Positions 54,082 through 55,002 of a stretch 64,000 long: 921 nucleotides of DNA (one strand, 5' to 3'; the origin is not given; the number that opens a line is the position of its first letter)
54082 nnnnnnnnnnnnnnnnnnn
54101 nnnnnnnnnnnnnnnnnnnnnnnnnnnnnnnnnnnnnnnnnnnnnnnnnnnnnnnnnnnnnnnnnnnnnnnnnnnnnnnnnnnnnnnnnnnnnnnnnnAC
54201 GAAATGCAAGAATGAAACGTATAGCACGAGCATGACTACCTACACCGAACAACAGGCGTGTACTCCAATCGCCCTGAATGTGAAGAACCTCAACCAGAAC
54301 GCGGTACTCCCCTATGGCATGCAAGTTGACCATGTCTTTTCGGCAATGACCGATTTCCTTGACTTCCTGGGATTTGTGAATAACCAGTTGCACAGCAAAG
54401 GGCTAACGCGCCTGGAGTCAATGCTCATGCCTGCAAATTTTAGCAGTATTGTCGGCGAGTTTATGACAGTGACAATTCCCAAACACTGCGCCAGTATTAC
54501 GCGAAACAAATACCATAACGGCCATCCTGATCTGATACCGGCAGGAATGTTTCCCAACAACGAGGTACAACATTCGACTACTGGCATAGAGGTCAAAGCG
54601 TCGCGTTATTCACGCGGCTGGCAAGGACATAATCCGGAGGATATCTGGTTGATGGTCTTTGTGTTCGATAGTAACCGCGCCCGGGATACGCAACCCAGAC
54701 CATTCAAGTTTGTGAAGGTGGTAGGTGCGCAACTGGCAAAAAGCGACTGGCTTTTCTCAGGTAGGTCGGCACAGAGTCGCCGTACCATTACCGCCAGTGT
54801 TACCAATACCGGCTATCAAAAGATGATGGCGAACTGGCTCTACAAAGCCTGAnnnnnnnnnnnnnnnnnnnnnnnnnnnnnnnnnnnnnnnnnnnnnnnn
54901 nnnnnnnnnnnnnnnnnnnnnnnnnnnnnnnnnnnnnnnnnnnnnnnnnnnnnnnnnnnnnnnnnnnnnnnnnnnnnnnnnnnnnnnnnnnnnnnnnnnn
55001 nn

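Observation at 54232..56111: Type II R-M pair with a Phd/YefM antitoxin-like gene where a controller would sit, and no toxin partner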

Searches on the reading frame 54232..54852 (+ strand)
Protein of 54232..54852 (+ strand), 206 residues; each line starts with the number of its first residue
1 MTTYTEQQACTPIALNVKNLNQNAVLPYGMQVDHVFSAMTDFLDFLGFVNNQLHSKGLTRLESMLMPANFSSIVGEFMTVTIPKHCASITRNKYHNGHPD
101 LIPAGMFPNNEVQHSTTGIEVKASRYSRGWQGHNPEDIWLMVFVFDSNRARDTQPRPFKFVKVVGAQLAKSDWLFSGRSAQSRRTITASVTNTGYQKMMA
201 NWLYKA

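Call 3: search_protein_families(library=pfam, proteins=[window:54232-54852:+], max_evalue=0.1)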
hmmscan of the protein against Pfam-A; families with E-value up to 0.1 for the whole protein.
window:54232-54852:+ (206 aa): 0 families

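Call 4: search_protein_families(library=ncbifam, proteins=[window:54232-54852:+], max_evalue=0.1)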
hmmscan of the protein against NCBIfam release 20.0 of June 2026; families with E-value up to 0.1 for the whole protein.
window:54232-54852:+ (206 aa): 0 families

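Call 5: search_protein_families(library=padloc, proteins=[window:54232-54852:+], max_evalue=0.1)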
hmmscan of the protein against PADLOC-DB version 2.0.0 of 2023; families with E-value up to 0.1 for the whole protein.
window:54232-54852:+ (206 aa): 1 family
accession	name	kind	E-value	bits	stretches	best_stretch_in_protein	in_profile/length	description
PDLC03564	REase_II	-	0.0034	14.7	0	49-102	39-92/267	Type II restriction enzyme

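Call 6: search_solved_structures(query=window:54232-54849:+, max_evalue=10, show_alignments=2)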
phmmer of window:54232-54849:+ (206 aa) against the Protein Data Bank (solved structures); distinct sequences matched with E-value up to 10: 1.
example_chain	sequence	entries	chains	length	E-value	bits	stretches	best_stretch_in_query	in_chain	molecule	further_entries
4fe9_A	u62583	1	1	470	0.44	13.6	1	8-45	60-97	Outer membrane protein SusF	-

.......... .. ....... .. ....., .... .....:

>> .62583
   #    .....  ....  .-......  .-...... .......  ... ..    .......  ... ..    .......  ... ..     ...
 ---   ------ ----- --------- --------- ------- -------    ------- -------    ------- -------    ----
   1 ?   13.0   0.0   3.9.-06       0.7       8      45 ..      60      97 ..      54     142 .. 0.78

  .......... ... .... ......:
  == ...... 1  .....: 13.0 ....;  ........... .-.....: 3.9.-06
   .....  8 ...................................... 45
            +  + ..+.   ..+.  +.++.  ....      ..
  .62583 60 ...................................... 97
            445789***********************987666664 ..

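Call 9: find_homologous_proteins(query=window:54232-54849:+, max_evalue=0.001)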
Query window:54232-54849:+ (206 aa): 3489 proteins with E <= 0.001 among 3522 candidates; the best 120 are listed.
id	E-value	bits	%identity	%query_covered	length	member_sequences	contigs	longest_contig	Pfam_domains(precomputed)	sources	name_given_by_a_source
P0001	4.5e-136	469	99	100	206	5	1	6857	-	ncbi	-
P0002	8.9e-104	364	74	100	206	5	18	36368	-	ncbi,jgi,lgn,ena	jgi:hypothetical protein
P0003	3.0e-102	359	73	100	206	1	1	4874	-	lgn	-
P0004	6.1e-102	358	73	99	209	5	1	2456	-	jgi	-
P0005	1.4e-101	356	74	100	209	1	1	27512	-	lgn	-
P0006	7.8e-101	354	73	100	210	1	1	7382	-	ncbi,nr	ncbi:MAG: hypothetical protein HYR94_00170 [Chloroflexi bacterium]|nr:hypothetical protein [Chlorofl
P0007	1.5e-100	353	71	100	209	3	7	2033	-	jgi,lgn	-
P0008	5.6e-100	351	73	100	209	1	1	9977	-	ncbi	-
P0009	9.3e-100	350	71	100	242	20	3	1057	-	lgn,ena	-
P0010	1.6e-99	350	72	100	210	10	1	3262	-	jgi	jgi:hypothetical protein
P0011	3.9e-99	348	71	100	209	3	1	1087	-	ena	-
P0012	1.1e-98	347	71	100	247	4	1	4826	-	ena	-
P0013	1.9e-98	346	71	98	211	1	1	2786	-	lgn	-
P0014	1.9e-98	346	71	99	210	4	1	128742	-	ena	-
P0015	2.9e-98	346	71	100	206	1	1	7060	-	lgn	-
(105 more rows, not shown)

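Call 15: find_related_loci(query=A1, collection=genome_contigs, flank=6000)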
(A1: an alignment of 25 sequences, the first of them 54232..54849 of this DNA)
Query A1 (206 aa) in genome_contigs; peptide patterns used: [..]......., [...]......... (x = any residue, [..] = any of these).
496 stretches matched a pattern; 478 encode a relative of the query (tblastn E <= 1e-3); the best 80 are kept; 80 distinct loci.
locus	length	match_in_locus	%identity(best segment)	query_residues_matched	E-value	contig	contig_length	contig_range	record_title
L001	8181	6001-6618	99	1-206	3e-141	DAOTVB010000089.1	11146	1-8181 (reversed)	MAG TPA_asm: Chloroflexaceae bacterium isolate F7_114 k211_705811, whole genome shotgun sequence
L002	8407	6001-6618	74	1-206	2e-110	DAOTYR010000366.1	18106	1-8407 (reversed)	MAG TPA_asm: Chloroflexaceae bacterium isolate H28_384 k137_2712133, whole genome shotgun sequence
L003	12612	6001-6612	72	1-204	2e-106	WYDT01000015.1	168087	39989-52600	MAG: Chloroflexi bacterium AL-N1 GFH23_1086642, whole genome shotgun sequence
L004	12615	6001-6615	71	1-205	3e-106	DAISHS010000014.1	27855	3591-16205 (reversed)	MAG TPA_asm: Chloroflexota bacterium isolate CTOTU1896 NODE_93_length_27855_cov_6.563381, whole genome shotgun sequence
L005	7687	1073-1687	69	1-205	1e-104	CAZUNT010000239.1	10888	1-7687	MAG TPA_asm: uncultured Caldilineaceae bacterium isolate binchicken_co7_199 genome assembly, contig: NODE_7184_length_10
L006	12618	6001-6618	67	1-206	4e-102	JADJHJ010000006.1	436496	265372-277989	MAG: Candidatus Promineofilum glycogenicum isolate Ega_BAT3C.159 tig00001204-10-4325980, whole genome shotgun sequence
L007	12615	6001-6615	68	1-205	2e-102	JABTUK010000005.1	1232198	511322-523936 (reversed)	MAG: Anaerolineales bacterium isolate H5_CFX5 seq005, whole genome shotgun sequence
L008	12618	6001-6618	70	1-206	9e-102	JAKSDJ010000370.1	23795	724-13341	MAG: Chloroflexales bacterium isolate MAG.66 k141_2300069, whole genome shotgun sequence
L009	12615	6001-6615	67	1-205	2e-101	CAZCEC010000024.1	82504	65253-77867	MAG TPA_asm: uncultured Anaerolineales bacterium isolate binchicken_co179_60 genome assembly, contig: NODE_1128_length_8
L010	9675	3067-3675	66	3-205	9e-100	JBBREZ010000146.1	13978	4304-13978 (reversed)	MAG: Caldilineales bacterium isolate Co_metawrap_2541 Cmw_2541_k141_26343038_length_13978_cov_8.0000, whole genome shotg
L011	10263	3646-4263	67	1-206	2e-99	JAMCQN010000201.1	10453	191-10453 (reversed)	MAG: Chloroflexota bacterium isolate FK_Sedi_A_Bin.40 NODE_16902_length_10453_cov_3.54174, whole genome shotgun sequence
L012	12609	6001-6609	69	6-206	4e-99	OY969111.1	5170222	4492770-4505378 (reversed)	MAG: uncultured Acidobacteriota bacterium isolate MFD01916.bin.c.3 genome assembly, chromosome: 1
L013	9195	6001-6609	69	6-206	5e-98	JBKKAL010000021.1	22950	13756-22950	MAG: Pyrinomonadaceae bacterium isolate swi_bin.3 k127_6801737, whole genome shotgun sequence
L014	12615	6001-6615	65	1-205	7e-98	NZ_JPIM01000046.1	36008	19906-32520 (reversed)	Chloroflexus sp. MS-G contig00046, whole genome shotgun sequence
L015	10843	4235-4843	66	4-206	1e-97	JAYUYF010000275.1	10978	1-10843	MAG: Roseiflexaceae bacterium isolate GL137_UP_concoct_7 GL137_UP_concoct_7_274, whole genome shotgun sequence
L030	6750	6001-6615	63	6-206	1e-94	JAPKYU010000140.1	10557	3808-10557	MAG: Acidobacteria bacterium isolate LacPavin_0920_SED5_MAG_65_11 LacPavin_0920_SED5_scaffold_820134, whole genome shotg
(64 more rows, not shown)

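Call 19: predict_structure(alignment_id=A1)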
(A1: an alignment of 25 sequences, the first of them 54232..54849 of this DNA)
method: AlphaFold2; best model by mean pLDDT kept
length: 206 residues; sequences in the alignment: 25
mean_pLDDT: 91.0   pTM: 0.89
mean pLDDT of the five models: 91.0, 90.1, 89.8, 87.5, 82.9
residues with pLDDT >= 90: 155; 70-90: 34; 50-70: 15; < 50: 2
segments of 3 or more residues with pLDDT < 50: none
pLDDT, mean of each block of 10 residues (from residue 1): 88 97 97 98 98 96 92 96 98 84 95 90 92 81 95 94 95 69 66 96 97
secondary structure, 60 per line:
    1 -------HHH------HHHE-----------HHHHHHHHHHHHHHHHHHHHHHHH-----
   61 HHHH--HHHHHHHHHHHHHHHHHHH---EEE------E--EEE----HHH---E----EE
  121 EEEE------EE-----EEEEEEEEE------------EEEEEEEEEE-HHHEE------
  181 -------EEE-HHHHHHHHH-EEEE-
elements in order: H32-55 H61-64 H67-85 E89-91 E101-103 E119-124 E138-146 E159-168 E188-190 H192-200 E202-205

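Call 23: fold_search(model_id=the predicted structure, library=pdb)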
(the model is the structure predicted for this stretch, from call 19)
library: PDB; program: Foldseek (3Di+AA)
matches with E <= 10: 106; with E <= 0.001: 2
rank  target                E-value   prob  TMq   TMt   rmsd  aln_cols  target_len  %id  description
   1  1ev7_B                1.5e-04  1.00  0.36  0.27   8.3       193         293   11  CRYSTAL STRUCTURE OF DNA RESTRICTION ENDONUCLEASE NAEI (released 2000-10-19)
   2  1ev7_A                6.2e-04  1.00  0.44  0.33   4.9       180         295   13  CRYSTAL STRUCTURE OF DNA RESTRICTION ENDONUCLEASE NAEI (released 2000-10-19)
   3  1eo4_B                6.4e-03  0.93  0.36  0.32   8.3       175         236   15  ECORV BOUND TO MN2+ AND COGNATE DNA CONTAINING A 3'S SUBSTITION AT THE CLEAVAGE SITE (released 2000-04-04)
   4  1b97_A                9.4e-03  0.95  0.38  0.33   6.3       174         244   15  ANALYSIS OF A MUTATIONAL HOT-SPOT IN THE ECORV RESTRICTION ENDONUCLEASE: A CATALYTIC ROLE FOR A MAIN CHAIN CARBONYL GR (released 1999-02-26)
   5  1eo3_B                1.0e-02  0.92  0.36  0.32   6.7       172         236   14  INHIBITION OF ECORV ENDONUCLEASE BY DEOXYRIBO-3'-S-PHOSPHOROTHIOLATES: A HIGH RESOLUTION X-RAY CRYSTALLOGRAPHIC STUDY (released 2000-04-04)
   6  2ge5_A                1.1e-02  0.92  0.38  0.36   8.1       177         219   14  EcoRV Restriction Endonuclease C-terminal deletion mutant/GATATC/Ca2+ (released 2006-07-04)
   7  1sx8_A                1.1e-02  0.85  0.35  0.31   6.9       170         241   16  EcoRV bound to cognate DNA and Mn2+ (released 2004-04-06)
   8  1sx5_B                1.3e-02  0.92  0.38  0.34   7.8       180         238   15  K38A EcoRV bound to cleaved DNA and Mn2+: P1 crystal form (released 2004-04-06)
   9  1stx_A                1.3e-02  0.92  0.38  0.33   6.8       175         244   15  Structure of the K38A mutant of EcoRV bound to cognate DNA and Mn2+ (released 2004-04-06)
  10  1eo3_A                1.5e-02  0.89  0.37  0.32   6.1       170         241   16  INHIBITION OF ECORV ENDONUCLEASE BY DEOXYRIBO-3'-S-PHOSPHOROTHIOLATES: A HIGH RESOLUTION X-RAY CRYSTALLOGRAPHIC STUDY (released 2000-04-04)
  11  1eon_A                2.3e-02  0.84  0.37  0.33   6.4       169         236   15  ECORV BOUND TO 3'-S-PHOSPHOROTHIOLATE DNA AND CA2+ (released 2000-04-04)
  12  1eo4_A                2.9e-02  0.82  0.36  0.32   7.3       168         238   15  ECORV BOUND TO MN2+ AND COGNATE DNA CONTAINING A 3'S SUBSTITION AT THE CLEAVAGE SITE (released 2000-04-04)
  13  1b96_A                4.5e-02  0.66  0.35  0.31   6.2       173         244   17  ANALYSIS OF A MUTATIONAL HOT-SPOT IN THE ECORV RESTRICTION ENDONUCLEASE: A CATALYTIC ROLE FOR A MAIN CHAIN CARBONYL GR (released 1999-02-26)
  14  1az0_A                4.5e-02  0.57  0.34  0.31   8.7       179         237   14  ECORV ENDONUCLEASE/DNA COMPLEX (released 1998-06-19)
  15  1bua_B                4.8e-02  0.77  0.37  0.34   6.9       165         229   15  STRUCTURAL AND ENERGETIC ORIGINS OF INDIRECT READOUT IN SITE-SPECIFIC DNA CLEAVAGE BY A RESTRICTION ENDONUCLEASE (released 1998-09-09)
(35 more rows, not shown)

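Call 56: find_related_loci(query=A1, collection=viral_contigs, flank=3000)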
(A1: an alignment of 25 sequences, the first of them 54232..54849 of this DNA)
Query A1 (206 aa) in viral_contigs; peptide patterns used: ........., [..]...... (x = any residue, [..] = any of these).
24 stretches matched a pattern; 10 encode a relative of the query (tblastn E <= 1e-3); 10 distinct loci.
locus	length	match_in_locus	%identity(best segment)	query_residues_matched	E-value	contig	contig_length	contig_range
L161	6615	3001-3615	63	6-206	3e-93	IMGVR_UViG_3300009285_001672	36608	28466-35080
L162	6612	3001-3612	64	6-205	1e-91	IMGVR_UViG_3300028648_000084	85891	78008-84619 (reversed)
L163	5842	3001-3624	59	3-206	9e-90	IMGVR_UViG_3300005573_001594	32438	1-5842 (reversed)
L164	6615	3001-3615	61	6-206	5e-89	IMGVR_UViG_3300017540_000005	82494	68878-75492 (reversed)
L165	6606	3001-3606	61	10-206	2e-88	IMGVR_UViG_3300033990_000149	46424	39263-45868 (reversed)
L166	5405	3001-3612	60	6-205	1e-86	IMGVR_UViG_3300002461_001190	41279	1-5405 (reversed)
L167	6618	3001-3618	58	6-206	2e-84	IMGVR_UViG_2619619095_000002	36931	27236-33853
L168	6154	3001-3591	55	12-205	2e-74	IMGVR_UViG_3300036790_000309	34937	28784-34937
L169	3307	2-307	63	109-206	1e-40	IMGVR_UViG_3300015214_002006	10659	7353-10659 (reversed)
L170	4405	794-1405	64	6-205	4e-94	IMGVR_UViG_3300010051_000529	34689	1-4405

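Call 57: search_dna_similar(query=window:54232-54849:+, collection=plasmids, mode=protein, max_rows=15)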
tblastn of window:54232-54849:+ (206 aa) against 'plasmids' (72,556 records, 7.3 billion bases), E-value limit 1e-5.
Records with a match: 21; places in all: 21; records where one place covers at least 80% of the query: 17.
Best place of each record, by identity: 60-80% 1; <60% 20.
By first word of the organism name: Klebsiella 9; Gordonia 3; Rhizobium 2; Acidiphilium 1; Mycobacterium 1; Raoultella 1; Citrobacter 1; Pseudomonas 1; Ralstonia 1; Iamia 1.
By predicted mobility (MOB-suite, as given by PLSDB): mobilizable 17; non-mobilizable 3; conjugative 1.
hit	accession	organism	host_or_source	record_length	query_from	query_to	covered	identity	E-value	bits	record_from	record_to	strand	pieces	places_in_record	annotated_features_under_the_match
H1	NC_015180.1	Acidiphilium multivorum AIU301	-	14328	6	206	98%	60.5%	3e-84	278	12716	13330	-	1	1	hypothetical protein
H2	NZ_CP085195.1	Mycobacterium avium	-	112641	26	206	88%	39.0%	3e-33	132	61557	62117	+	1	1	hypothetical protein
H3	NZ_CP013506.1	Rhizobium sp. N1341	Phaseolus vulgaris,Whole ...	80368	6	205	97%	33.2%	4e-31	126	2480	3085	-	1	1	hypothetical protein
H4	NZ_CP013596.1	Rhizobium sp. N741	Phaseolus vulgaris,Whole ...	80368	6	205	97%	33.2%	4e-31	126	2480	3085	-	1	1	hypothetical protein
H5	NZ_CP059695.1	Gordonia rubripertincta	Cell culture,soil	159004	15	204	92%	33.7%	4e-27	114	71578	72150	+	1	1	hypothetical protein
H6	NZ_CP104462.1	Raoultella ornithinolytica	whole organism,wastewater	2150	15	205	93%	33.2%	1e-28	119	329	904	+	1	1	hypothetical protein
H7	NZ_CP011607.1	Citrobacter freundii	Homo sapiens,Urine/Genitourinary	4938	15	205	93%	33.2%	1e-28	119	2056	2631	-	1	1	hypothetical protein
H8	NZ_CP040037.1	Klebsiella pneumoniae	Homo sapiens,urine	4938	15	205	93%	33.2%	1e-28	119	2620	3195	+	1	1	hypothetical protein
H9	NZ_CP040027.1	Klebsiella pneumoniae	Homo sapiens,blood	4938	15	205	93%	33.2%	1e-28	119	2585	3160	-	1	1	hypothetical protein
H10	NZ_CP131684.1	Klebsiella pneumoniae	Homo sapiens,culture,Abs/pus/wd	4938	15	205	93%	33.2%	1e-28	119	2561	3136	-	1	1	hypothetical protein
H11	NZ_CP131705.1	Klebsiella pneumoniae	Homo sapiens,culture,urine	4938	15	205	93%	33.2%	1e-28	119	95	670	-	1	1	hypothetical protein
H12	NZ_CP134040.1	Klebsiella pneumoniae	Homo sapiens,blood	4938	15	205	93%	33.2%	1e-28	119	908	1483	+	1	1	hypothetical protein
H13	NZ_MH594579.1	Pseudomonas aeruginosa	Homo sapiens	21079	15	205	93%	33.2%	2e-28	119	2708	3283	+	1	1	hypothetical protein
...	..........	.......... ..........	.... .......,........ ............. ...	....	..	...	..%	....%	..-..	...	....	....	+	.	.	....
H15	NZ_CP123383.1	Gordonia sp. SMJS1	Pure culture,sediment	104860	20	204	90%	32.6%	1e-25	110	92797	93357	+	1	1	hypothetical protein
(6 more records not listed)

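Call 58: get_annotated_region(hit=H7, flank=2500)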
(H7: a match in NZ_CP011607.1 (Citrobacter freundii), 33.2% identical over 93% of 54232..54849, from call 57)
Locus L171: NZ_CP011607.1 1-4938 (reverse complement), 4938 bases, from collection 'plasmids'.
description: Citrobacter freundii strain CAV1321 plasmid pCAV1321-4938, complete sequence
organism: Citrobacter freundii (NCBI taxid 546)
taxonomy: Bacteria; Pseudomonadota; Gammaproteobacteria; Enterobacterales; Enterobacteriaceae; Citrobacter; Citrobacter freundii
host: -; source: Homo sapiens,Urine/Genitourinary; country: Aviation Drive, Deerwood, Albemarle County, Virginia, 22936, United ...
typing (MOB-suite, as given by PLSDB): mobilizable; replicon ColRNAI_rep_cluster_1987; relaxase MOBP
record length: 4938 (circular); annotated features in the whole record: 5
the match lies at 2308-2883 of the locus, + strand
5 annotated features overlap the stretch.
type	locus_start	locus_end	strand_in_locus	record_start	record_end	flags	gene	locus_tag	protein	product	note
CDS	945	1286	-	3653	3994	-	-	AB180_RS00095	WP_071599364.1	MobC family plasmid mobilization relaxosome protein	-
CDS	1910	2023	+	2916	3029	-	-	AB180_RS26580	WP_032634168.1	hypothetical protein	-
CDS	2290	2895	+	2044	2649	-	-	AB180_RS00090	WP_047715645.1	hypothetical protein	-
CDS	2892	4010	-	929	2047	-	-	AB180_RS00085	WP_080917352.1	DNA methyltransferase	GO:0006306 - DNA methylation [Evidence IEA]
CDS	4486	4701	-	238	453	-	-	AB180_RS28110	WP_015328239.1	MbeD family mobilization/exclusion protein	-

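Call 59: get_annotated_region(hit=H1, flank=3000)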
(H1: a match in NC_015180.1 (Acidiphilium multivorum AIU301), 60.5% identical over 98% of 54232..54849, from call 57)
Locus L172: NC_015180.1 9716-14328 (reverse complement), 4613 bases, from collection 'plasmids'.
description: Acidiphilium multivorum AIU301 plasmid pACMV5, complete sequence
organism: Acidiphilium multivorum AIU301 (NCBI taxid 926570)
taxonomy: Bacteria; Pseudomonadota; Alphaproteobacteria; Rhodospirillales; Acetobacteraceae; Acidiphilium; Acidiphilium multivorum; Acidiphilium multivorum AIU301
host: -; source: -; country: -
typing (MOB-suite, as given by PLSDB): mobilizable; replicon rep_cluster_335; relaxase MOBP
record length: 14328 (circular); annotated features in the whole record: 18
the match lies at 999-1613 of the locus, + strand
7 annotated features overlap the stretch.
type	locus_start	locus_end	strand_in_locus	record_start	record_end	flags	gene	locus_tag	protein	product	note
CDS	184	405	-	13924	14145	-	-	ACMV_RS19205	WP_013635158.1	hypothetical protein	-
CDS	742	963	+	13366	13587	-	-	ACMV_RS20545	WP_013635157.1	helix-turn-helix transcriptional regulator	-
CDS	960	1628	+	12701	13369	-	-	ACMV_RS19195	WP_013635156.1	hypothetical protein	-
CDS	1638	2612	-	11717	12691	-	-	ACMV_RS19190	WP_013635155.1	DNA methyltransferase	GO:0006306 - DNA methylation [Evidence IEA]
CDS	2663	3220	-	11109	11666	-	-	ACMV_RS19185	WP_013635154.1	recombinase family protein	GO:0006310 - DNA recombination [Evidence IEA]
CDS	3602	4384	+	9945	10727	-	-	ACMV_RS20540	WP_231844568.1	HNH endonuclease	-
CDS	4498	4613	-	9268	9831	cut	-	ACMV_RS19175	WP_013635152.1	ImmA/IrrE family metallo-endopeptidase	-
